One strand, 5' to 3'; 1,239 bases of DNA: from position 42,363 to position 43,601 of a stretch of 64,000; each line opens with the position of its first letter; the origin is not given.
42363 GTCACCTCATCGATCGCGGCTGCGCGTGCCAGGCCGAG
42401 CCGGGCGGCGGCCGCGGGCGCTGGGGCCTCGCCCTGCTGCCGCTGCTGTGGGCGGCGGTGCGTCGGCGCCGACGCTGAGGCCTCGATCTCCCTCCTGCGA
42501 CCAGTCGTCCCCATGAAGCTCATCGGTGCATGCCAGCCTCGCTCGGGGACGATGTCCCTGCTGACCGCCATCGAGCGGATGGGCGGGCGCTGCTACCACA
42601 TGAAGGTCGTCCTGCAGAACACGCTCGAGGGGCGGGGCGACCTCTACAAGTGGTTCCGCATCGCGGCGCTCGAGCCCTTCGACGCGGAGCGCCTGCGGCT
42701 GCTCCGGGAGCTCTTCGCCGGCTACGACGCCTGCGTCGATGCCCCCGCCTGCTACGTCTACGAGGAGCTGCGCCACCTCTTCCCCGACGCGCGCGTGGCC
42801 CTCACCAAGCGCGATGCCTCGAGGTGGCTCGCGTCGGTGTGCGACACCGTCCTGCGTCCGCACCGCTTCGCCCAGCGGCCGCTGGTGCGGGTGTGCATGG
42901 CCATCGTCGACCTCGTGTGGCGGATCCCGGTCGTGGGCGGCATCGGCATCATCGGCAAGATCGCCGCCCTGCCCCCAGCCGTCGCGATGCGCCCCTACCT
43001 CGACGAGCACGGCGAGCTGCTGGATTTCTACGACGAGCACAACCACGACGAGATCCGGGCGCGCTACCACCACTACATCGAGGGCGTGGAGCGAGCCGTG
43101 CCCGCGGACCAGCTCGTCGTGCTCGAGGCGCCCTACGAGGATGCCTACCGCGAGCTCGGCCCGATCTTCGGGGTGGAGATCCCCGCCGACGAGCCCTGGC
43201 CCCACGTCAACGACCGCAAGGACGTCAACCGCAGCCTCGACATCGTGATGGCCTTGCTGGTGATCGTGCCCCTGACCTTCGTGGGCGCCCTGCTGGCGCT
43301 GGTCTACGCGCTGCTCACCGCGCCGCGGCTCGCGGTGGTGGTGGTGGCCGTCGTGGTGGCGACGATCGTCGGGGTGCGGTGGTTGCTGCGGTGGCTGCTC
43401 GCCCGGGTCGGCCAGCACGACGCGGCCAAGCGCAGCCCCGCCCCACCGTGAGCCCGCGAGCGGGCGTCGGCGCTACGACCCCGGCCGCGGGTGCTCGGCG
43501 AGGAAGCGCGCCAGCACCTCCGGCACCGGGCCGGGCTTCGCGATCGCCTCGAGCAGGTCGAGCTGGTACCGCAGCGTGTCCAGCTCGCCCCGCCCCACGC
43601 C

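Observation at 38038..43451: ECF sigma / ZAS anti-sigma pair followed by a MYXO-CTERM thermolysin-like protease and a membrane-tethered sulfotransferase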

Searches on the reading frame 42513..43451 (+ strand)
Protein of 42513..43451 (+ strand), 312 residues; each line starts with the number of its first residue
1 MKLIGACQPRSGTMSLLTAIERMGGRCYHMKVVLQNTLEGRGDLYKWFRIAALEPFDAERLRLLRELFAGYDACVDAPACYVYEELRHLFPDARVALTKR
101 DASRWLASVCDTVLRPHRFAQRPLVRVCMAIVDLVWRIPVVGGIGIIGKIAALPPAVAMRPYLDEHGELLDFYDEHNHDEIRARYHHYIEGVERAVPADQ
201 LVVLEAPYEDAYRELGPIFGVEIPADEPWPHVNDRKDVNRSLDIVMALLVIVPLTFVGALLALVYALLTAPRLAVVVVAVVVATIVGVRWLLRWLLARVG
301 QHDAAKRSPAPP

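Call 8: search_protein_families(library=pfam, proteins=[window:42513-43451:+], max_evalue=0.1)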
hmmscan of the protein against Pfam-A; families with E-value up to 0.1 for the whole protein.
window:42513-43451:+ (312 aa): 1 family
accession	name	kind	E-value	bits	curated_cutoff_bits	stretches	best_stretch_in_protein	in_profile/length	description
PF17784.7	Sulfotransfer_4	-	8e-37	127.6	22.8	1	2-237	1-214/215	Sulfotransferase domain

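Call 9: search_protein_families(library=ncbifam, proteins=[window:42513-43451:+], max_evalue=0.1)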
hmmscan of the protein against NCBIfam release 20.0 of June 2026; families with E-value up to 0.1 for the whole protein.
window:42513-43451:+ (312 aa): 0 families

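Call 30: find_homologous_proteins(query=window:42513-43448:+)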
Query window:42513-43448:+ (312 aa): 13 proteins with E <= 0.001 among 8000 candidates.
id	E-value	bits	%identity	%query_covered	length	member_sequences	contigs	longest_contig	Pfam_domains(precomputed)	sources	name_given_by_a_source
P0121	1.8e-206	703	100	100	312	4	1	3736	PF17784.8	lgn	-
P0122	6.8e-136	471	66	96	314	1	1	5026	PF17784.8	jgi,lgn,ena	-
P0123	2.5e-134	466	67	98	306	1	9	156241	PF17784.8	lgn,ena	-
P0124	2.0e-124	433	64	92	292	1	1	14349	PF17784.8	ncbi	-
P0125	1.9e-65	240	42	98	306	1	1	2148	PF17784.8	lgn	-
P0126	1.4e-63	233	42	90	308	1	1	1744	PF17784.8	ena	-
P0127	1.5e-22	99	32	85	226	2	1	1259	PF17784.8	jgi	jgi:hypothetical protein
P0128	8.6e-22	96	31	85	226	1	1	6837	PF17784.8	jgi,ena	-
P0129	1.7e-21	95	31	85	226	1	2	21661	PF17784.8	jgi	jgi:hypothetical protein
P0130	1.0e-20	93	31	81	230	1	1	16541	PF17784.8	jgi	jgi:hypothetical protein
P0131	2.1e-19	88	33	76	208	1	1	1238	PF17784.8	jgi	jgi:hypothetical protein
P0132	4.8e-17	81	32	78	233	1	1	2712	PF17784.8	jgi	jgi:hypothetical protein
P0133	1.4e-16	79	31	84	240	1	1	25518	PF17784.8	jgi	jgi:hypothetical protein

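Call 33: find_encoding_contigs(protein=P0123, flank=8000, max_places=2)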
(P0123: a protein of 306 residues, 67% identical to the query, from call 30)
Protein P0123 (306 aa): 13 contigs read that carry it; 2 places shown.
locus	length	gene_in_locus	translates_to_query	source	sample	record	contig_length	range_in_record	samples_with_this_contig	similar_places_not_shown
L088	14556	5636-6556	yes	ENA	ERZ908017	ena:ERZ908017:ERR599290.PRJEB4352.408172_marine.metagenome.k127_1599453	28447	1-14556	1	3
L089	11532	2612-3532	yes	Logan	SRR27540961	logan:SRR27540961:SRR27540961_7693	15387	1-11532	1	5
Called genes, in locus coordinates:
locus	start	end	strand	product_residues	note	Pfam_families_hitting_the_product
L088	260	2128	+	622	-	-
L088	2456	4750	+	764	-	PF13948:DUF4215, PF25390:WD40_RLD, PF13540:RCC1_2 (faint), PF25390:WD40_RLD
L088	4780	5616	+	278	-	PF23952:LRR_EndoS (weak)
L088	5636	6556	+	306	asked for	PF17784:Sulfotransfer_4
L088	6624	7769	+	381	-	-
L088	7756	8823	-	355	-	-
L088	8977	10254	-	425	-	PF00483:NTP_transferase, PF12804:NTP_transf_3, PF24894:Hexapep_GlmU, PF25087:GMPPB_C (weak)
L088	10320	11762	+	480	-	PF08323:Glyco_transf_5, PF13439:Glyco_transf_4 (faint), PF00534:Glycos_transf_1, PF13692:Glyco_trans_1_4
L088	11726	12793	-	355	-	PF07433:DUF1513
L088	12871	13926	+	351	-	-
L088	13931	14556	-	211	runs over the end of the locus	-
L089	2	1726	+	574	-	?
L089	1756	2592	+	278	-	PF23952:LRR_EndoS (weak)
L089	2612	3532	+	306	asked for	PF17784:Sulfotransfer_4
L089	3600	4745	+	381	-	-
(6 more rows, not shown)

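Call 34: find_encoding_contigs(protein=P0124, flank=8000, max_places=2)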
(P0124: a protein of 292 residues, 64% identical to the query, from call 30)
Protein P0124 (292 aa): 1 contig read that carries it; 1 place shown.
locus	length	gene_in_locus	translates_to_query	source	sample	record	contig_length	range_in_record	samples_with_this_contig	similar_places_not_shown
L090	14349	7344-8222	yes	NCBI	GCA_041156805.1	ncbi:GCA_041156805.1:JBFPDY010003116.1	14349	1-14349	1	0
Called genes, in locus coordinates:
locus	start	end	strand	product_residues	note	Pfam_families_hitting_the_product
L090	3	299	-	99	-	?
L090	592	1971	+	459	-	PF00498:FHA, PF16697:Yop-YscD_cpl (faint), PF00158:Sigma54_activat, PF14532:Sigma54_activ_2, PF07728:AAA_5 (weak)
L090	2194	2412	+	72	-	-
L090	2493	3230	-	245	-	-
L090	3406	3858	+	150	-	PF25056:DUF7793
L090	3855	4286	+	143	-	PF25056:DUF7793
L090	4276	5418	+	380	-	PF02518:HATPase_c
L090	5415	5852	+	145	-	PF00072:Response_reg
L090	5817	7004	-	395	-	PF08486:SpoIID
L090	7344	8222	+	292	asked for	PF17784:Sulfotransfer_4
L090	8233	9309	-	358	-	PF00724:Oxidored_FMN, PF01207:Dus (faint), PF00977:His_biosynth (weak)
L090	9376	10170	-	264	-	PF10127:RlaP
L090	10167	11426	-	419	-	PF10127:RlaP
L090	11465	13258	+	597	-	PF00512:HisKA (weak), PF02518:HATPase_c, PF00072:Response_reg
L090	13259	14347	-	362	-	?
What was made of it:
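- Homologues at 64-67% identity lie in unrelated neighbourhoods (calls 33, 34).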

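Call 35: find_encoding_contigs(protein=P0121, flank=4000, max_places=3)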
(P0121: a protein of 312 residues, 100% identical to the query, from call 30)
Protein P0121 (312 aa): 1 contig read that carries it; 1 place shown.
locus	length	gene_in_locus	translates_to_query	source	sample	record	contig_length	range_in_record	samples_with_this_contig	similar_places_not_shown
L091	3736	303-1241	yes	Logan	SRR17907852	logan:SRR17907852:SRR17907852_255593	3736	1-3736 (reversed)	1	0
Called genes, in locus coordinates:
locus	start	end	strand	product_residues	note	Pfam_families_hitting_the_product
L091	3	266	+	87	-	?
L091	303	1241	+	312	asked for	PF17784:Sulfotransfer_4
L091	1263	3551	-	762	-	-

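Call 57: search_solved_structures(query=window:42513-43448:+, max_evalue=1, show_alignments=1)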
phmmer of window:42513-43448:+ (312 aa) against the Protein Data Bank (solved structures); distinct sequences matched with E-value up to 1: 11.
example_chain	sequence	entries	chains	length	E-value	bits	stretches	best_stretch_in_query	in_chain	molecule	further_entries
9kf1_A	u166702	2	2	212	5.2e-19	72.2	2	1-113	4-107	Sulfotransferase family protein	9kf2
5tiz_A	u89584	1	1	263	6.3e-19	71.9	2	3-114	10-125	Sulfotransferase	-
6b4x_A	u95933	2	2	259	4e-15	59.4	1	2-114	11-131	Sulfotransferase oxamniquine resistance protein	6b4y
6b4z_A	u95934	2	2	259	5.2e-15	59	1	2-114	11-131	Sulfotransferase oxamniquine resistance protein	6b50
4mua_A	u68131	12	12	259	5.2e-15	59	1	2-114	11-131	Sulfotransferase | Sulfotransferase oxamniquine resistance protein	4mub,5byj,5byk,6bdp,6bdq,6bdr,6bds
5tiv_A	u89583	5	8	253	6.1e-13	52.2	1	2-114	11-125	Sulfotransferase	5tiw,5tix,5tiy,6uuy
6b53_A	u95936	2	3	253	6.3e-13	52.2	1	2-114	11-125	Sulfotransferase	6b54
6b51_A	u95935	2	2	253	7.6e-13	51.9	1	2-114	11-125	Sulfotransferase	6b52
8y9p_A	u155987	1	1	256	3.3e-10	43.3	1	1-118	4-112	SgdX2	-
7qh5_A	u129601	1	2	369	0.11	15.2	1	37-103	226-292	RNA polymerase sigma factor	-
7ocy_A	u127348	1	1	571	0.83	12.4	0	233-286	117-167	ABC transporter ATP-binding protein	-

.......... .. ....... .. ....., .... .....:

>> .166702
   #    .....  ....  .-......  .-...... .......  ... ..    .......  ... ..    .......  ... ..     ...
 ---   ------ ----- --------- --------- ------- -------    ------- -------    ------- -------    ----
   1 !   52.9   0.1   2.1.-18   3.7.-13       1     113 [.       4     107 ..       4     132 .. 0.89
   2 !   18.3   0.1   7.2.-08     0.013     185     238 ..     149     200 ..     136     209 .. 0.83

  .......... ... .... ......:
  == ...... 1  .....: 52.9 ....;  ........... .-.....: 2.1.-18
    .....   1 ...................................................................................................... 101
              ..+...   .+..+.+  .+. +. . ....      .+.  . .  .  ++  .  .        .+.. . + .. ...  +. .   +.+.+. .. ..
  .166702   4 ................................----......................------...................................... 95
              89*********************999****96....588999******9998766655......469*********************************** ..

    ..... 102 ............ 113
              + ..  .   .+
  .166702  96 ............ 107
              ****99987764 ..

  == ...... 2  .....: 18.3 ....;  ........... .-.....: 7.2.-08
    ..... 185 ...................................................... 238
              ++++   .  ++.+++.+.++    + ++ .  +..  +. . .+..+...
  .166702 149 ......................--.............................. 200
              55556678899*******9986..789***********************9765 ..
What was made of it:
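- On Sulfotransfer_4 (PF17784): The PRSGT loop aligns with GRTGT of 9kf1 (call 57).
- Closest known: Schistosoma mansoni oxamniquine sulfotransferase and bacterial PF17784 enzymes. Same: The N-terminal PAPS loop and the C-terminal segment align (call 57).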
